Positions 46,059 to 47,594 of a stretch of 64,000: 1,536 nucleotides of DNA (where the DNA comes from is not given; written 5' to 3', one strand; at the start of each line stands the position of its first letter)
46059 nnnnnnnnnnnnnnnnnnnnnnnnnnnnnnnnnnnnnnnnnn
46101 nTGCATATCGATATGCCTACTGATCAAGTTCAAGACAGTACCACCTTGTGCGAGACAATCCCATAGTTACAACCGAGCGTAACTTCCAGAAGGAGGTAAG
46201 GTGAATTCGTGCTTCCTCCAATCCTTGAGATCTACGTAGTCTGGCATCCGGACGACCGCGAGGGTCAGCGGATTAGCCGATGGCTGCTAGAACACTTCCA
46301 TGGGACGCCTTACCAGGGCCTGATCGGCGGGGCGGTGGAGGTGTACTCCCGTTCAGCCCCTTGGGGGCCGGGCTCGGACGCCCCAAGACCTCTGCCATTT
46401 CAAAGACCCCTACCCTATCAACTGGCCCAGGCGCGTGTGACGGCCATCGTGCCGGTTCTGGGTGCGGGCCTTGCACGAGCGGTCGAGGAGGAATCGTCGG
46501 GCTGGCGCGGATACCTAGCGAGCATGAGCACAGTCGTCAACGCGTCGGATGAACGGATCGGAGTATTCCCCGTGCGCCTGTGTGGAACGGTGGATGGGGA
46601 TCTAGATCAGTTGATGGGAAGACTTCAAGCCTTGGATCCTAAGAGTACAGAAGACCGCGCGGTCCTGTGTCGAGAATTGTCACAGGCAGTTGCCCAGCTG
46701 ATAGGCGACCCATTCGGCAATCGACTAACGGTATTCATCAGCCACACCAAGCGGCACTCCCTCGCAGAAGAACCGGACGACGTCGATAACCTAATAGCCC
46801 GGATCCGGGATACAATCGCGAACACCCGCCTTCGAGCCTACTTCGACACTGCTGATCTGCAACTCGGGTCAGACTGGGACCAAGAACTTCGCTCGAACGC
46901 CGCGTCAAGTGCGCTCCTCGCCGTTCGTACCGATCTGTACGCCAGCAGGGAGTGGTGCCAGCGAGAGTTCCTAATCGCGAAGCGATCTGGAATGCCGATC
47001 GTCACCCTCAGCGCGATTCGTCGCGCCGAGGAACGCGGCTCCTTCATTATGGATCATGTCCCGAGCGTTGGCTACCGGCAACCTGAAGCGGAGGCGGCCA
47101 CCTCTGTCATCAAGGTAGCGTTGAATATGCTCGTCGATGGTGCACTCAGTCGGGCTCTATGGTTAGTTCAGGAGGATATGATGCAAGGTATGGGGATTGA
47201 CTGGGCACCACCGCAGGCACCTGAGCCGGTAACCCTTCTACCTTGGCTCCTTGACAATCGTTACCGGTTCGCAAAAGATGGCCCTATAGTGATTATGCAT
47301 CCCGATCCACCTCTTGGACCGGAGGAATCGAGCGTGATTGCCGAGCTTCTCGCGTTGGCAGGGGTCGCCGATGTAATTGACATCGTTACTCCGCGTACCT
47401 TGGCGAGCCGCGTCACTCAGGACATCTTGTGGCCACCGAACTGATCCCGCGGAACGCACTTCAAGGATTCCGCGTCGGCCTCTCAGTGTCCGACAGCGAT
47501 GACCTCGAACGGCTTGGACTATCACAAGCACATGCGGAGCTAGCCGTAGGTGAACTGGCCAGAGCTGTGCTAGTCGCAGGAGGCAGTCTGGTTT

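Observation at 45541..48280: Thoeris-like nucleotide-signalling locus without a recognisable effector: ThsB-like TIR (low GC) + tandem-TIR protein + standalone SLOG/LOG-fold protein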

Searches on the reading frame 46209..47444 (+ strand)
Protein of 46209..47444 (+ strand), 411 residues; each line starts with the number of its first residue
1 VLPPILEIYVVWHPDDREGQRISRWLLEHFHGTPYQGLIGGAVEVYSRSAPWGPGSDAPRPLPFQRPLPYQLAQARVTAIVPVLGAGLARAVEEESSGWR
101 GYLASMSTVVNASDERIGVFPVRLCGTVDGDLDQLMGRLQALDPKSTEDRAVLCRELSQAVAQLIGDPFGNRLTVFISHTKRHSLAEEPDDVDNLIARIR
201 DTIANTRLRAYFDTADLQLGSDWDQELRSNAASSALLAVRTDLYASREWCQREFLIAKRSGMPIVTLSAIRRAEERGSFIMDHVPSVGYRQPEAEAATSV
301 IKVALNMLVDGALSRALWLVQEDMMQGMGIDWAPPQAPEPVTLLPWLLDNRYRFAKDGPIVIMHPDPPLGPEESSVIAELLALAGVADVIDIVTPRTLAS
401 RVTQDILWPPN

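Call 3: search_protein_families(library=pfam, proteins=[window:46209-47444:+], max_evalue=0.1)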
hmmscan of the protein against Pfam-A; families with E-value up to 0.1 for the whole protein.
window:46209-47444:+ (411 aa): 1 family
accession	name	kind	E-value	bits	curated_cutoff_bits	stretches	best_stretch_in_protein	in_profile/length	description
PF13676.11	TIR_2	-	1.2e-07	32.6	28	1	175-259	1-77/122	TIR domain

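Call 4: search_protein_families(library=padloc, proteins=[window:46209-47444:+], max_evalue=0.1)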
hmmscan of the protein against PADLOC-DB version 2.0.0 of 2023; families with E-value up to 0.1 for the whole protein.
window:46209-47444:+ (411 aa): 0 families

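Call 5: search_protein_families(library=ncbifam, proteins=[window:46209-47444:+], max_evalue=0.1)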
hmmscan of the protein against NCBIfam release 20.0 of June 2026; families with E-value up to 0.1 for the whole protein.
window:46209-47444:+ (411 aa): 2 families
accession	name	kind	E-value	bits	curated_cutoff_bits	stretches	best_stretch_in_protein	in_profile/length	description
NF058526.1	Thoeris_type3_ThcB4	equivalog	0.00092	18.1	220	1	194-274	141-222/375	Thoeris type III anti-phage system protein ThcB4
NF040588.1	FxsC_Nterm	equivalog_domain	0.0047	16.9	130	1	193-257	29-95/182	TIR-like protein FxsC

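Call 42: find_homologous_proteins(query=window:46209-47444:+, max_evalue=0.00001)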
Query window:46209-47444:+ (411 aa): 1208 proteins with E <= 0.00001 among 8000 candidates; the best 120 are listed.
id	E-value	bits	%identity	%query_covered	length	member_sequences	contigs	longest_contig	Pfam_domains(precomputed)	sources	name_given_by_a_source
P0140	5.1e-274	927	100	100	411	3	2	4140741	PF13676.12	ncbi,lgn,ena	-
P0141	3.6e-185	634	69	99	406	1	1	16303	PF13676.12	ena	-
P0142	3.8e-183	627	68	98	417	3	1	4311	PF13676.12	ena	-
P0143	5.7e-182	623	68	98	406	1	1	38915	PF13676.12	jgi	-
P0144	1.4e-180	619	67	99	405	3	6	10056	PF13676.12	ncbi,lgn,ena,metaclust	metaclust:\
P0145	5.2e-179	614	67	98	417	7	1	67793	PF13676.12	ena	-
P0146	6.2e-179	613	66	99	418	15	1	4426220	PF13676.12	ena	-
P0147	2.3e-178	611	66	99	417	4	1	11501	PF13676.12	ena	-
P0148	5.3e-178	610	66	98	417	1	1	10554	PF13676.12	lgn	-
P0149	6.5e-178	610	67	98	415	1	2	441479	PF13676.12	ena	-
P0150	8.0e-178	610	67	99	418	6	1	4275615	PF13676.12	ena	-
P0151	1.4e-177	609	66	98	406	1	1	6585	PF13676.12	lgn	-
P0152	1.9e-177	608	67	98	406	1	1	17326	PF13676.12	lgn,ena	-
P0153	2.6e-177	608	66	98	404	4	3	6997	PF13676.12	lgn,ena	-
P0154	1.6e-176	605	66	99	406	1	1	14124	PF13676.12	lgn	-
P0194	4.4e-157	541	60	100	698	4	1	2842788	PF18163.7,PF13676.12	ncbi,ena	-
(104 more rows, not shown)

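Call 52: predict_structure(alignment_id=A2)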
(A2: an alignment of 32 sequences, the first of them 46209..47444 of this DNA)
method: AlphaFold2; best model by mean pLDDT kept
length: 411 residues; sequences in the alignment: 32
mean_pLDDT: 81.3   pTM: 0.84
mean pLDDT of the five models: 81.3, 80.5, 79.4, 79.1, 77.2
residues with pLDDT >= 90: 112; 70-90: 231; 50-70: 56; < 50: 12
segments of 3 or more residues with pLDDT < 50: 405-411
pLDDT, mean of each block of 10 residues (from residue 1): 85 94 94 65 86 86 83 87 94 92 91 89 80 85 89 92 76 83 59 86 84 54 76 87 79 87 89 68 85 82 93 88 83 80 84 71 74 78 73 75 50 40
secondary structure, 60 per line:
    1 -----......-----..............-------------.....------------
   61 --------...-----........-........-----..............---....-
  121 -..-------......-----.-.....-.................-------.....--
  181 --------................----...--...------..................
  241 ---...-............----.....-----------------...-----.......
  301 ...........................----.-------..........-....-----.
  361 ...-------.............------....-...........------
elements in order: E6-11 H17-30 E44-48 E77-84 H86-93 H99-112 E116-119 H131-136 H144-148 H150-166 E174-178 H189-204 E209-211 H223-233 E234-240 H248-259 E264-268 E286-288 H294-327 H340-349 H351-354 E360-363 H371-383 E390-393 H395-405

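Call 55: fold_search(model_id=the predicted structure, library=pdb)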
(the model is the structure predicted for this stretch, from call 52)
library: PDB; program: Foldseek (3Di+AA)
matches with E <= 10: 1505; with E <= 0.001: 21
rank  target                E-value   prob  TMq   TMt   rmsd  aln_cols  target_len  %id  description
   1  8i87_G                8.8e-05  1.00  0.27  0.27  10.6       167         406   14  Cryo-EM structure of TIR-APAZ/Ago-gRNA-DNA complex (released 2023-07-19)
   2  8i87_C                1.6e-04  1.00  0.27  0.26  10.9       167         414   15  Cryo-EM structure of TIR-APAZ/Ago-gRNA-DNA complex (released 2023-07-19)
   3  3odp                  2.3e-04  0.93  0.20  0.21  18.9       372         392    9  Crystal structure of a putative tagatose-6-phosphate ketose/aldose isomerase (NT01CX_0292) from CLOSTRIDIUM NOVYI NT at  (released 2010-12-01)
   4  2hjg                  2.6e-04  0.97  0.26  0.27  19.5       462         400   11  The crystal structure of the B. subtilis YphC GTPase in complex with GDP (released 2006-08-08)
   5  8spo_I                3.0e-04  1.00  0.27  0.29   8.1       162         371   15  Tetramerized activation of MapSPARTA bound with NAD+ (released 2023-08-23)
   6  4dct                  3.0e-04  0.93  0.24  0.24  18.8       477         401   11  Crystal Structure of B. subtilis EngA in complex with half-occupacy GDP (released 2012-11-14)
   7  8qlo_A                3.1e-04  1.00  0.27  0.26  11.4       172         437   14  CryoEM structure of the apo SPARTA (BabAgo/TIR-APAZ) complex (released 2024-01-31)
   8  3w0l_B                3.7e-04  0.93  0.24  0.18  21.4       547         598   10  The crystal structure of Xenopus Glucokinase and Glucokinase Regulatory Protein complex (released 2013-07-17)
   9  8isy_B                3.9e-04  1.00  0.27  0.25  11.3       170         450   16  Cryo-EM structure of free-state Crt-SPARTA (released 2023-10-18)
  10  8qlp_M                4.4e-04  1.00  0.24  0.24   8.7       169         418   18  CryoEM structure of the RNA/DNA bound SPARTA (BabAgo/TIR-APAZ) tetrameric complex (released 2024-01-31)
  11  8i87_A                5.3e-04  1.00  0.27  0.27  10.3       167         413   14  Cryo-EM structure of TIR-APAZ/Ago-gRNA-DNA complex (released 2023-07-19)
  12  8ifk_A                5.3e-04  1.00  0.25  0.25  11.8       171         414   17  Cryo-EM structure of monomeric SPARTA gRNA-ssDNA target complex (released 2024-01-17)
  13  9bsl_W                5.3e-04  0.85  0.20  0.20  18.6       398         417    9  45SRbgA particle in complex with RbgA and YphC. Class A (released 2024-12-25)
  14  8i88_C                5.9e-04  1.00  0.27  0.27  11.0       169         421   16  Cryo-EM structure of TIR-APAZ/Ago-gRNA complex (released 2023-07-05)
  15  8ifl_A                5.9e-04  1.00  0.25  0.25   8.6       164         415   18  Cryo-EM structure of tetrameric SPARTA gRNA-ssDNA target complex in state 1 (released 2024-01-17)
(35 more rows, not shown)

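Call 63: find_encoding_contigs(protein=P0194, flank=8000, max_places=2)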
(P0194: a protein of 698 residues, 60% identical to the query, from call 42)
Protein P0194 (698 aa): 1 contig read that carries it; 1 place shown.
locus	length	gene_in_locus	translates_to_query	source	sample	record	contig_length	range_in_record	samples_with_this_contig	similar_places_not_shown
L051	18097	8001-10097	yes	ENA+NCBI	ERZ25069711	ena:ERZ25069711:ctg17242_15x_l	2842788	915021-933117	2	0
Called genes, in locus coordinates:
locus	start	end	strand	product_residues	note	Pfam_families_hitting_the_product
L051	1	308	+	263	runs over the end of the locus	PF00106:adh_short, PF08659:KR, PF13561:adh_short_C2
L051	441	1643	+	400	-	PF02463:SMC_N (weak), PF13304:AAA_21, PF13175:AAA_15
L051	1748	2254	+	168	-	PF14103:DUF4276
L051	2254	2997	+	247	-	PF00378:ECH_1, PF16113:ECH_2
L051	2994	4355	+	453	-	PF07969:Amidohydro_3 (faint), PF01979:Amidohydro_1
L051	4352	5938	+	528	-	PF07969:Amidohydro_3, PF01979:Amidohydro_1, PF07969:Amidohydro_3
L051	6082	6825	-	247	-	PF02223:Thymidylate_kin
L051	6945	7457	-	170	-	PF18753:Nmad2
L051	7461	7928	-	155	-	PF08937:ThsB_TIR, PF13676:TIR_2 (weak)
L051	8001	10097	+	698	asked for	PF13676:TIR_2 (weak), PF18163:LD_cluster2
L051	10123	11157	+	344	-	PF18723:HMUDK_hel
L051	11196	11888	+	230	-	PF22769:DCD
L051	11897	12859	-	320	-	PF03819:MazG (faint), PF18722:MazG_C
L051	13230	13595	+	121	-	PF13173:AAA_14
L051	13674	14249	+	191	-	PF12161:HsdM_N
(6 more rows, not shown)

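Call 71: search_solved_structures(query=A2, max_evalue=1)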
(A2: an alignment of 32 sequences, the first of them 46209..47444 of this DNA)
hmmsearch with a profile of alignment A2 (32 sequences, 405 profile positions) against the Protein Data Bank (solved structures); distinct sequences matched with E-value up to 1: 7.
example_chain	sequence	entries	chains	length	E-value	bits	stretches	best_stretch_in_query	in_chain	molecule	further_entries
3jrn_A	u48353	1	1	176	0.012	17.6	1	189-255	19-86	AT1G72930 protein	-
7jlv_A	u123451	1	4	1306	0.17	13.7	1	194-254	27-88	Disease resistance protein Roq1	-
7jlu_A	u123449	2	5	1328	0.17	13.7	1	194-254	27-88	Disease resistance protein Roq1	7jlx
3bif_A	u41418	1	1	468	0.5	12.2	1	153-188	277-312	PROTEIN (6-PHOSPHOFRUCTO-2-KINASE/ FRUCTOSE-2,6-BISPHOSPHATASE)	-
2bif_A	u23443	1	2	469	0.5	12.2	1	153-188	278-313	PROTEIN (6-PHOSPHOFRUCTO-2-KINASE/FRUCTOSE-2,6-BISPHOSPHATASE)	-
1bif_A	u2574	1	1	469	0.5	12.2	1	153-188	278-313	6-PHOSPHOFRUCTO-2-KINASE/ FRUCTOSE-2,6-BISPHOSPHATASE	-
9raq_A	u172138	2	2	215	0.81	11.5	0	299-382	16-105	TRP_F43W/E39L | [(sulfaNHC)Au].TRP_F43W/E39L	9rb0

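Call 75: find_encoding_contigs(protein=P0141, flank=7000, max_places=2)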
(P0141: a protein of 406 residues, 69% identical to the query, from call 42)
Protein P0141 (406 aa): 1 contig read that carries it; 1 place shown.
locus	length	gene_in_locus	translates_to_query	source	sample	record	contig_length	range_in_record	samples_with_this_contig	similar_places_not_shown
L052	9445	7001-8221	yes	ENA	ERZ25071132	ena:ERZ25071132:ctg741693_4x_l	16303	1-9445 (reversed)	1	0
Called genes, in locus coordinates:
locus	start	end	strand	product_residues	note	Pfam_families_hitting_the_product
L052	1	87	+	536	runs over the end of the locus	-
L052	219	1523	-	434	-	PF05991:NYN_YacP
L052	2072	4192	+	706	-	PF03235:GmrSD_N, PF18755:RAMA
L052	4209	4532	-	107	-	-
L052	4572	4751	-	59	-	-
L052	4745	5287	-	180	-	PF08937:ThsB_TIR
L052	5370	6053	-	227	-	PF18753:Nmad2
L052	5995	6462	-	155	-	PF08937:ThsB_TIR, PF13676:TIR_2 (weak)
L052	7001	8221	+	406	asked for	PF13676:TIR_2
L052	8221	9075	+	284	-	PF18163:LD_cluster2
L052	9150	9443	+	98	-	?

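Call 76: find_encoding_contigs(protein=P0143, flank=7000, max_places=2)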
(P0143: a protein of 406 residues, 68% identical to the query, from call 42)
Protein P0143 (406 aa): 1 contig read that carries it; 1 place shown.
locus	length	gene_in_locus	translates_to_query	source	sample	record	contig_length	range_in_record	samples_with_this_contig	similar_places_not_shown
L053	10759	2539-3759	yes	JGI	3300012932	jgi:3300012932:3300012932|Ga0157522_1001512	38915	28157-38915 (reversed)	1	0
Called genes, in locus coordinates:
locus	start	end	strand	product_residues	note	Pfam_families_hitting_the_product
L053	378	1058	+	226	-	PF04607:RelA_SpoT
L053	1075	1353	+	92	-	-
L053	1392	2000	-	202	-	PF18753:Nmad2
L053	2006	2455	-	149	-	PF08937:ThsB_TIR, PF13676:TIR_2 (weak)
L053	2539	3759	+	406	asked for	PF13676:TIR_2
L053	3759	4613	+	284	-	PF18163:LD_cluster2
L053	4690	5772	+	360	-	PF18723:HMUDK_hel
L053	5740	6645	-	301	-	PF03819:MazG (weak), PF18722:MazG_C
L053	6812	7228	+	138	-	-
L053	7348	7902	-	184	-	PF00156:Pribosyltran (weak)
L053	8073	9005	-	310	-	PF02481:DNA_processg_A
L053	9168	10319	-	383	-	PF14659:Phage_int_SAM_3, PF00589:Phage_integrase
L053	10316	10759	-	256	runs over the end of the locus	-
